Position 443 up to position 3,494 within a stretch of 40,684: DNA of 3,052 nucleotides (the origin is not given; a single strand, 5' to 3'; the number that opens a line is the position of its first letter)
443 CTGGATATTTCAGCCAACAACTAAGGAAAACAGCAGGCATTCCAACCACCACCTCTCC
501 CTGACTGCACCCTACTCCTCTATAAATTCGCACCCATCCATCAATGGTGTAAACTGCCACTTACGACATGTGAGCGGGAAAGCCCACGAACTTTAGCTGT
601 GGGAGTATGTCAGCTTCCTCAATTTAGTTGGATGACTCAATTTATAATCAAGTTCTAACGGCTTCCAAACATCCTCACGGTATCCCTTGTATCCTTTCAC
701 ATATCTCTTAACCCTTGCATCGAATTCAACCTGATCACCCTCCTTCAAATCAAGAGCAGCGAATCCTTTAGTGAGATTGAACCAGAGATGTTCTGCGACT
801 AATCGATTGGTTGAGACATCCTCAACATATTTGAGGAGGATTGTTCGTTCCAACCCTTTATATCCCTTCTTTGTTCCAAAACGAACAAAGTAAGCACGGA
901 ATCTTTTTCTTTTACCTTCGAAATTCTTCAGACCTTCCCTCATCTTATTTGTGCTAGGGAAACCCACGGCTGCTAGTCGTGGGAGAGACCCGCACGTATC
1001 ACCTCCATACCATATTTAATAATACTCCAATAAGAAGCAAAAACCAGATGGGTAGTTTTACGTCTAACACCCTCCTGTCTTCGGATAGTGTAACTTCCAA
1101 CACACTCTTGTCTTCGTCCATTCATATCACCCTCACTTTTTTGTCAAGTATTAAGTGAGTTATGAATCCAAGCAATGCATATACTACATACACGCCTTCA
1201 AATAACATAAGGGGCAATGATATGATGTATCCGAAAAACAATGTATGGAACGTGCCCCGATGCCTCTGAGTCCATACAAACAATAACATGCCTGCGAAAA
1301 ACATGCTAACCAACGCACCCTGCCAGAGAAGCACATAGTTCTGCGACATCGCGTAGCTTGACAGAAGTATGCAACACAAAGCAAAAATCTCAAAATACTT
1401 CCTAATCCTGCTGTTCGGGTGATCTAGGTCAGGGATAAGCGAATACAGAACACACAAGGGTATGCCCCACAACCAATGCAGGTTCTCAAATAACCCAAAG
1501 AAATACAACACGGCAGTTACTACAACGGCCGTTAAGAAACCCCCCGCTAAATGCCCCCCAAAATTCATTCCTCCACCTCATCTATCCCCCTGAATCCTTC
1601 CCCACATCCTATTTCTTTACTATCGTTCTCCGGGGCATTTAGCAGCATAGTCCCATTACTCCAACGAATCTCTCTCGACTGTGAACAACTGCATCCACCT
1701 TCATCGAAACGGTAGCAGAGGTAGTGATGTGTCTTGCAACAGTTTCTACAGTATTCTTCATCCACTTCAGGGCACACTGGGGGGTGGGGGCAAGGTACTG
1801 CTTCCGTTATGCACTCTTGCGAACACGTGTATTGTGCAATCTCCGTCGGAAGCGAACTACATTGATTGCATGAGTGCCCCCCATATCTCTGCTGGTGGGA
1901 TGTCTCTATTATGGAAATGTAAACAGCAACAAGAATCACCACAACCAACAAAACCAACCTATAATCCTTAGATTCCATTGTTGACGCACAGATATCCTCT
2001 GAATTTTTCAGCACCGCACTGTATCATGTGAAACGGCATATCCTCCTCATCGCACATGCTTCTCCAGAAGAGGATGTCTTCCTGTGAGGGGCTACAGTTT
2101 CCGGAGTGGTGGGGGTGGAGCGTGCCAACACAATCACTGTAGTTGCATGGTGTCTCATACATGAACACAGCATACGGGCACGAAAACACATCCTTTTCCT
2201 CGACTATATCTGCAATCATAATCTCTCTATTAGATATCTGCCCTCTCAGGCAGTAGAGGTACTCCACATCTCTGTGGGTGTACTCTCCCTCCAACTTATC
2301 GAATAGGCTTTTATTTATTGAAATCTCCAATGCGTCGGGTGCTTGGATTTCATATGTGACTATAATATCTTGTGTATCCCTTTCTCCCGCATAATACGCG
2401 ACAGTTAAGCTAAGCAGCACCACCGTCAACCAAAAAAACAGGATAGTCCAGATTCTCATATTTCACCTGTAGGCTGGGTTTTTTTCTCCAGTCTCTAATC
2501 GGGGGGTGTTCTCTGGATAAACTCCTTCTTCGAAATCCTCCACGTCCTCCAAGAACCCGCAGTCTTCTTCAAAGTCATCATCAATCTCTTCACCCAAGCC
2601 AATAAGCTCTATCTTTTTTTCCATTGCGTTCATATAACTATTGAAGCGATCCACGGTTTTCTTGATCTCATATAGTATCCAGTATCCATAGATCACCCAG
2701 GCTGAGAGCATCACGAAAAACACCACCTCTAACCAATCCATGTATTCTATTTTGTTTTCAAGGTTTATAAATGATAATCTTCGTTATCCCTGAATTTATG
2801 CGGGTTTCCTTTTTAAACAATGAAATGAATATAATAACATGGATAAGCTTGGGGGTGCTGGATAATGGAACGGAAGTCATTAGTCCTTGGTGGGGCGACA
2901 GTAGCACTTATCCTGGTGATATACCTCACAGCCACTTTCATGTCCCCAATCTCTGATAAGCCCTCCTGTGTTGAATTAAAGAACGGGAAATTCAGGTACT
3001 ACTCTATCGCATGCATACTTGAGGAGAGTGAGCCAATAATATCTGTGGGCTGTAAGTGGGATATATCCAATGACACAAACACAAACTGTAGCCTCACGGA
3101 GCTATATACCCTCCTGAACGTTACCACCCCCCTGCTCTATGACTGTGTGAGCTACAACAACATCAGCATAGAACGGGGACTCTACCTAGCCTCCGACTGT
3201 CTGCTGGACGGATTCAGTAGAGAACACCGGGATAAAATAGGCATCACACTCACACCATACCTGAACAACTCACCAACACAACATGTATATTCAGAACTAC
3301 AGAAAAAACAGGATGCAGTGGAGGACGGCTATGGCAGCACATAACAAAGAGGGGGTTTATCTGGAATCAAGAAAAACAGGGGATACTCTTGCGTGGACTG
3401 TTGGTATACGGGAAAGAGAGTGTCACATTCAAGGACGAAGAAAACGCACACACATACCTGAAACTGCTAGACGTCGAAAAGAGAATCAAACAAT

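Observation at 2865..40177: Kilobase-scale mosaic of G+T-rich and A+C-rich blocks on one coding strand, with synonymous-codon switching inside single genes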

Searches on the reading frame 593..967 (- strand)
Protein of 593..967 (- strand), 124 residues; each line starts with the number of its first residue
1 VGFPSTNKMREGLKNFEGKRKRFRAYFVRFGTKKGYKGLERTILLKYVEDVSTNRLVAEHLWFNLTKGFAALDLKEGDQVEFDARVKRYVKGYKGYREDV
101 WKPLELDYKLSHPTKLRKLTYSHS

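Call 52: search_protein_families(library=phrogs, proteins=[window:593-967:-], max_evalue=0.01)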
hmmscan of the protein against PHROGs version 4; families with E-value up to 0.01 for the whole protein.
window:593-967:- (124 aa): 1 family
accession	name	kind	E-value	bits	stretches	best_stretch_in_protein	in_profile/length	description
phrog_3752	-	unknown function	5.9e-05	24.4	1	9-118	1-113/116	-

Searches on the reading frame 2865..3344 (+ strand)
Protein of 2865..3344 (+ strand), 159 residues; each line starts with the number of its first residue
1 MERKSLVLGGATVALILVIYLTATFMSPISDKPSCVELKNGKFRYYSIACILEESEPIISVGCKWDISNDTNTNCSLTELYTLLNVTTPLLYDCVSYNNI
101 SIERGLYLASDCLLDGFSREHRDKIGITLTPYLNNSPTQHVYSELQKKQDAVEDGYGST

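Call 4: search_protein_families(library=pfam, proteins=[window:2865-3344:+])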
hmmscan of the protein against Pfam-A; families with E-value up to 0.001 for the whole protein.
window:2865-3344:+ (159 aa): 0 families
